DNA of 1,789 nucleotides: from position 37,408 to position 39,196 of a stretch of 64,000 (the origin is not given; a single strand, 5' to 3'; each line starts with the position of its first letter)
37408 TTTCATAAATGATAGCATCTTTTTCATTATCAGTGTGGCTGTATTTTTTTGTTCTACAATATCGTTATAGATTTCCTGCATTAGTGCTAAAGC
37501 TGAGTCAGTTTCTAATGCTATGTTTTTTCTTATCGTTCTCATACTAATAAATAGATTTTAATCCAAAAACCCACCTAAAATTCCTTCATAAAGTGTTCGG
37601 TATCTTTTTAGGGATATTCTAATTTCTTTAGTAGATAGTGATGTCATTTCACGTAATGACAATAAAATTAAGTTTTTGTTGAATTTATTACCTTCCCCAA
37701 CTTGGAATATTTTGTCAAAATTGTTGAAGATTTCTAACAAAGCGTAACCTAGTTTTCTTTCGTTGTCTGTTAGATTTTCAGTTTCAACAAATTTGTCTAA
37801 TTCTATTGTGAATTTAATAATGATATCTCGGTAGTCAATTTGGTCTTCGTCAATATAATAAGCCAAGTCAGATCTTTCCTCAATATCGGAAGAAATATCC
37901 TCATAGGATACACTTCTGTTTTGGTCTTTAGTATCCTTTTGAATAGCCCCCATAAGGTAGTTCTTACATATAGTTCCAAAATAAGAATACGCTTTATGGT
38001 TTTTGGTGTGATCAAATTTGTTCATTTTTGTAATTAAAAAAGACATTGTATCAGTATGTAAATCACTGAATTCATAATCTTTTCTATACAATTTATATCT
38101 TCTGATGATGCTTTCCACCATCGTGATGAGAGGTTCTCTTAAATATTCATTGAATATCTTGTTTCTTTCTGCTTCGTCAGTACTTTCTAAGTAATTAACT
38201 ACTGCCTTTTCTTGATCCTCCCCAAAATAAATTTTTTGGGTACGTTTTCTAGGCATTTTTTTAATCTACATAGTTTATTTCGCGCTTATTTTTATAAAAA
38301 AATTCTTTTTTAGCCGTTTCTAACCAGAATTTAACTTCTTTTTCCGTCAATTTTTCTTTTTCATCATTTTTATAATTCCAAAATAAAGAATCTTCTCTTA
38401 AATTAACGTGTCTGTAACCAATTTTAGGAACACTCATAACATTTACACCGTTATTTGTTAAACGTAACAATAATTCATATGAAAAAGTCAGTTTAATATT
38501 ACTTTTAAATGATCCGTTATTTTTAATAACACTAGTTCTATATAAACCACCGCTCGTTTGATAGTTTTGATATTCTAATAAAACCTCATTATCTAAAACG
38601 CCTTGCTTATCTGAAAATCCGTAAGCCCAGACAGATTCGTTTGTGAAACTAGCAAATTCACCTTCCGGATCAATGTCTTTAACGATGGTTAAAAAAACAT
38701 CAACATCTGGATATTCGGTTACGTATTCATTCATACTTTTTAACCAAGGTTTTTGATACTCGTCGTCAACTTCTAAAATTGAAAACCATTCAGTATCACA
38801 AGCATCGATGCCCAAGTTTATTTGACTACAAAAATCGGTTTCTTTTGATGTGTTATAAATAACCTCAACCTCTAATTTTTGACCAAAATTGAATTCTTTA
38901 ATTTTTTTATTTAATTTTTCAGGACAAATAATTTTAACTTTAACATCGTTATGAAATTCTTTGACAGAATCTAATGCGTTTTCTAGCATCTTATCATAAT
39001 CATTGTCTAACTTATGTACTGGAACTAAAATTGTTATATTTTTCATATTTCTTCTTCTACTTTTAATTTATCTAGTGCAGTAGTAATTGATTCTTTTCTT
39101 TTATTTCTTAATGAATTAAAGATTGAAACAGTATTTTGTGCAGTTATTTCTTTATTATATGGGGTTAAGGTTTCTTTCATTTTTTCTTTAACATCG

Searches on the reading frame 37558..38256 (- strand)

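Call 13: search_protein_families(library=pfam, proteins=[window:37558-38256:-], max_evalue=0.001)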
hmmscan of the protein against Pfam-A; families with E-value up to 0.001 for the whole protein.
window:37558-38256:- (232 aa): 1 family
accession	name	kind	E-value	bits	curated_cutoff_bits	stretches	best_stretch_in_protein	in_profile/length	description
PF04542.20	Sigma70_r2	-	0.00089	19.5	24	0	45-102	7-62/71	Sigma-70 region 2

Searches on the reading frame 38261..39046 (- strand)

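Call 13: search_protein_families(library=pfam, proteins=[window:38261-39046:-], max_evalue=0.001)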
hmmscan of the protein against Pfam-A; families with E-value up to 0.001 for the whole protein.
window:38261-39046:- (261 aa): 1 family
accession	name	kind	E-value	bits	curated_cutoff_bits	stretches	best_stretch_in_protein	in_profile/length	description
PF00535.33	Glycos_transf_2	-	1.4e-08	35.3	23.3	1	19-144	11-134/168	Glycosyl transferase family 2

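Call 81: search_protein_families(library=ncbifam, proteins=[window:38261-39046:-], max_evalue=0.01)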
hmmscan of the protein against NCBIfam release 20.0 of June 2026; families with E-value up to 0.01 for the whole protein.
window:38261-39046:- (261 aa): 1 family
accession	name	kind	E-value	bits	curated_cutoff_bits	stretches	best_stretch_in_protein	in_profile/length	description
TIGR03965.1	mycofact_glyco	equivalog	0.0068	15.3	280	0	2-208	74-275/467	mycofactocin biosynthesis glycosyltransferase MftF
